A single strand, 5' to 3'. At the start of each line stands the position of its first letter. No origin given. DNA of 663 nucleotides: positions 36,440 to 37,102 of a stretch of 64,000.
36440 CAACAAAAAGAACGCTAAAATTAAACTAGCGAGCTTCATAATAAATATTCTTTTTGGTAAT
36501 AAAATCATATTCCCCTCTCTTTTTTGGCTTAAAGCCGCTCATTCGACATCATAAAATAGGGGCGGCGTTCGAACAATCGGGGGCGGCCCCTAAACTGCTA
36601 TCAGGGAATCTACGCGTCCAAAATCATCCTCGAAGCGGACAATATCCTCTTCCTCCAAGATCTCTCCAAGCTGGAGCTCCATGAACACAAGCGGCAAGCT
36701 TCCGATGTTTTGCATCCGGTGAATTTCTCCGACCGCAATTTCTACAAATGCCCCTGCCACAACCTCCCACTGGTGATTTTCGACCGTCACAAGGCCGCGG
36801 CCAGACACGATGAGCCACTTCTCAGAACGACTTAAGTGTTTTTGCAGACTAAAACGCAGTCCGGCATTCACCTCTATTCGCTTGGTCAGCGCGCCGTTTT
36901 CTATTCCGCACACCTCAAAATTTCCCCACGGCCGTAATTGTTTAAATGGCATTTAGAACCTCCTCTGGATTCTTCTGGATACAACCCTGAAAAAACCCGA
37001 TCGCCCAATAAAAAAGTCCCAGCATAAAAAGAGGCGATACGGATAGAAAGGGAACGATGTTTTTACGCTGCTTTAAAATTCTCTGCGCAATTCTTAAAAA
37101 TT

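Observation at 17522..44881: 27-kb single-strand envelope polysaccharide super-operon that ends in a cyclic-glucan-synthase-like giant gene and lacks an NdvA/Cgt-type ABC exporter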

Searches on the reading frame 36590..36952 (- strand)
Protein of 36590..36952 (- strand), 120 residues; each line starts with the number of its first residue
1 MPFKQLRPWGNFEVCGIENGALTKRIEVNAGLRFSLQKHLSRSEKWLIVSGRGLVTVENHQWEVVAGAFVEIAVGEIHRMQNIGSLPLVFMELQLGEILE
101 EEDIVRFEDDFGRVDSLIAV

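Call 5: search_protein_families(library=pfam, proteins=[window:36590-36952:-], max_evalue=0.01)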
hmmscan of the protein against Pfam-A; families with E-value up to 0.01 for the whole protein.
window:36590-36952:- (120 aa): 2 families
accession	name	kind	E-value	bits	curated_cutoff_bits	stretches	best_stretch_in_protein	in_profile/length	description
PF01050.24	MannoseP_isomer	-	1.9e-26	93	23.6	1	6-109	13-116/116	Mannose-6-phosphate isomerase C-terminal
PF07883.17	Cupin_2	-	2.7e-07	30.6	27.2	1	30-91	7-67/70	Cupin domain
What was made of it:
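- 36590..36952 (-): 120-aa cupin resembling the C-terminal part of mannose-6-phosphate isomerase. PF01050 93 bits (call 5).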
